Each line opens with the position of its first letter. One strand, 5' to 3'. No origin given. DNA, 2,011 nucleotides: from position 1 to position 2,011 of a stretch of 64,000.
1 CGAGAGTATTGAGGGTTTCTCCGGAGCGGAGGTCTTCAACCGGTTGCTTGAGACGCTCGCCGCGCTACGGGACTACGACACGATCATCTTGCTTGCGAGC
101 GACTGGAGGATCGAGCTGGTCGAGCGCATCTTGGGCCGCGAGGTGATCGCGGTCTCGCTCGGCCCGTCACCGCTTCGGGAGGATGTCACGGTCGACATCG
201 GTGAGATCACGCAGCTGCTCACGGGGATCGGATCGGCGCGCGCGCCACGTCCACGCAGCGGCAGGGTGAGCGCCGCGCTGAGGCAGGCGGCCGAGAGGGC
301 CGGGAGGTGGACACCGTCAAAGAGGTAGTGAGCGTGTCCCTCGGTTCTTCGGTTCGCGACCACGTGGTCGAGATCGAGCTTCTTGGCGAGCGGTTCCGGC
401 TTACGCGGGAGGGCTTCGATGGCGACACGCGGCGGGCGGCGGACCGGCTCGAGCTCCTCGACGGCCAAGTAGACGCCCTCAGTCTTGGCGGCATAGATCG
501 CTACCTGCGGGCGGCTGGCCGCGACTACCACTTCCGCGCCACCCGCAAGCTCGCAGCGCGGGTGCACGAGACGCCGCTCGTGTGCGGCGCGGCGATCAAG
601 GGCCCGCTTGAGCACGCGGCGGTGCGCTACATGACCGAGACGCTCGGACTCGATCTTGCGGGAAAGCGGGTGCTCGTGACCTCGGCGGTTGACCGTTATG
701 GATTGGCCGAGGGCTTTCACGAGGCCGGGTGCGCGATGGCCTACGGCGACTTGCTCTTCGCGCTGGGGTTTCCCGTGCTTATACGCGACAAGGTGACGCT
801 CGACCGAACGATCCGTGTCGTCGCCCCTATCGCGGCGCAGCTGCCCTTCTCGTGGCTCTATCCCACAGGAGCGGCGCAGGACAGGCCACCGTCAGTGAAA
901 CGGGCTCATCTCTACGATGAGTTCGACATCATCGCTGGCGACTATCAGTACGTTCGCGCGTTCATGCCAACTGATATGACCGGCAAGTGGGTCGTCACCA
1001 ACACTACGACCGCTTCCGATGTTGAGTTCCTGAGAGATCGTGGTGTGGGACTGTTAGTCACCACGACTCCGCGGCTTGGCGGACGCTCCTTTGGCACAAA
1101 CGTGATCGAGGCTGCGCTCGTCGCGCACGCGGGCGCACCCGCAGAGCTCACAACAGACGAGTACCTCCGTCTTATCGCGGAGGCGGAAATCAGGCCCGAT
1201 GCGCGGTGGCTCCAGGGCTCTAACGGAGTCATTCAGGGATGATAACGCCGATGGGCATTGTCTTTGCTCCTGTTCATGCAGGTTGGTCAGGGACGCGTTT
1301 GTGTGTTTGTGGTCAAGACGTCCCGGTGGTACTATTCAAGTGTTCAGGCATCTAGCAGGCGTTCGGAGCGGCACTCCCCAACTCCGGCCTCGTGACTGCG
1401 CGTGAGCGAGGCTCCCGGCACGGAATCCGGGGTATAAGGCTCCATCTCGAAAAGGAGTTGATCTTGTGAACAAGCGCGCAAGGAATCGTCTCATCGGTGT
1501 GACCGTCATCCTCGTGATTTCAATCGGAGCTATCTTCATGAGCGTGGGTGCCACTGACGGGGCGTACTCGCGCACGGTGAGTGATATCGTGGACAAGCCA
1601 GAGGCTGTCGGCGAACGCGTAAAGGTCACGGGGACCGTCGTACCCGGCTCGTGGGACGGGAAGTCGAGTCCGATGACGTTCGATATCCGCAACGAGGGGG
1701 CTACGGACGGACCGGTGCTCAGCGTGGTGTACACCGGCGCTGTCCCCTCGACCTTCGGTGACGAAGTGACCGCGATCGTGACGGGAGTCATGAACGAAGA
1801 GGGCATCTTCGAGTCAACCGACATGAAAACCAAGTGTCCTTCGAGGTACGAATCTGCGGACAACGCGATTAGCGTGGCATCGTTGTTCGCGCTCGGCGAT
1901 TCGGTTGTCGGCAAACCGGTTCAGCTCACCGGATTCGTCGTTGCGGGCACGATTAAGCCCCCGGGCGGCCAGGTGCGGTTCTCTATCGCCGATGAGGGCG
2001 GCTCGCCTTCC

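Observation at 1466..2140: Cys-type (CxxxY) CcmE with a second, motif-less OB-fold copy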

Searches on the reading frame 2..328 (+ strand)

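Call 66: search_protein_families(library=pfam, proteins=[window:2-328:+], max_evalue=10)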
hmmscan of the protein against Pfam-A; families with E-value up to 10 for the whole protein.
window:2-328:+ (108 aa): 1 family
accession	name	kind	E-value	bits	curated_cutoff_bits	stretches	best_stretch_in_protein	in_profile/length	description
PF13530.11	SCP2_2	-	0.092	13.8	23.2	1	59-100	54-93/105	Sterol carrier protein domain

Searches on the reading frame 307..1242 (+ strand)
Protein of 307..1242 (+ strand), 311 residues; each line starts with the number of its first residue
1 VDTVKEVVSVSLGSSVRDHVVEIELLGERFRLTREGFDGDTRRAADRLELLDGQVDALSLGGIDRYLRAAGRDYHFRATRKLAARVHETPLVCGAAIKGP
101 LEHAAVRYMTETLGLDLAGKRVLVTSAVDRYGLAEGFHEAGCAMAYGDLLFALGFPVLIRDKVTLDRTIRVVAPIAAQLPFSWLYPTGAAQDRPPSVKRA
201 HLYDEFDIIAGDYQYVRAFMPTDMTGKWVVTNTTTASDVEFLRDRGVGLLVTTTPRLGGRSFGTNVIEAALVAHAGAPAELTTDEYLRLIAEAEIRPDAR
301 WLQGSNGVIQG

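Call 3: search_protein_families(library=pfam, proteins=[window:307-1242:+], max_evalue=1)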
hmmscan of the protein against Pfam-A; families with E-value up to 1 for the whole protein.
window:307-1242:+ (311 aa): 1 family
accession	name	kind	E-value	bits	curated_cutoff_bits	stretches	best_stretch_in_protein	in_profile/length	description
PF19288.4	CofH_C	-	0.09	13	27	1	258-300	70-112/125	CofH/MqnC C-terminal region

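Call 51: search_protein_families(library=ncbifam, proteins=[window:307-1242:+], max_evalue=1)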
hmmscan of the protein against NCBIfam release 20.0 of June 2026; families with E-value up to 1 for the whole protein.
window:307-1242:+ (311 aa): 0 families

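Call 65: search_solved_structures(query=window:307-1242:+, max_evalue=1)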
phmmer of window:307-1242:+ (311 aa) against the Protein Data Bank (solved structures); distinct sequences matched with E-value up to 1: 1.
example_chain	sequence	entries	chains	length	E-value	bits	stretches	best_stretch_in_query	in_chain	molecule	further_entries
9g12_C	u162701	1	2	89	0.44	13.3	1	15-70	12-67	Antitoxin RelB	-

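Call 66: search_protein_families(library=pfam, proteins=[window:307-1242:+], max_evalue=10)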
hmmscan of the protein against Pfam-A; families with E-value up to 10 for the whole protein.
window:307-1242:+ (311 aa): 1 family
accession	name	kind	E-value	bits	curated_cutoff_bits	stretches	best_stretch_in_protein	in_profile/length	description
PF19288.4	CofH_C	-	0.09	13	27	1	258-300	70-112/125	CofH/MqnC C-terminal region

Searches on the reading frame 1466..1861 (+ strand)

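Call 3: search_protein_families(library=pfam, proteins=[window:1466-1861:+], max_evalue=1)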
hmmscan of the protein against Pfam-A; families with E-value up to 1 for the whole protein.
seq(132 aa): 1 family
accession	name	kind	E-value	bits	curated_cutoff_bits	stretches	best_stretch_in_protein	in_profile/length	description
PF03100.22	CcmE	-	6.6e-18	65.3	24.6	1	34-130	3-98/99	CcmE domain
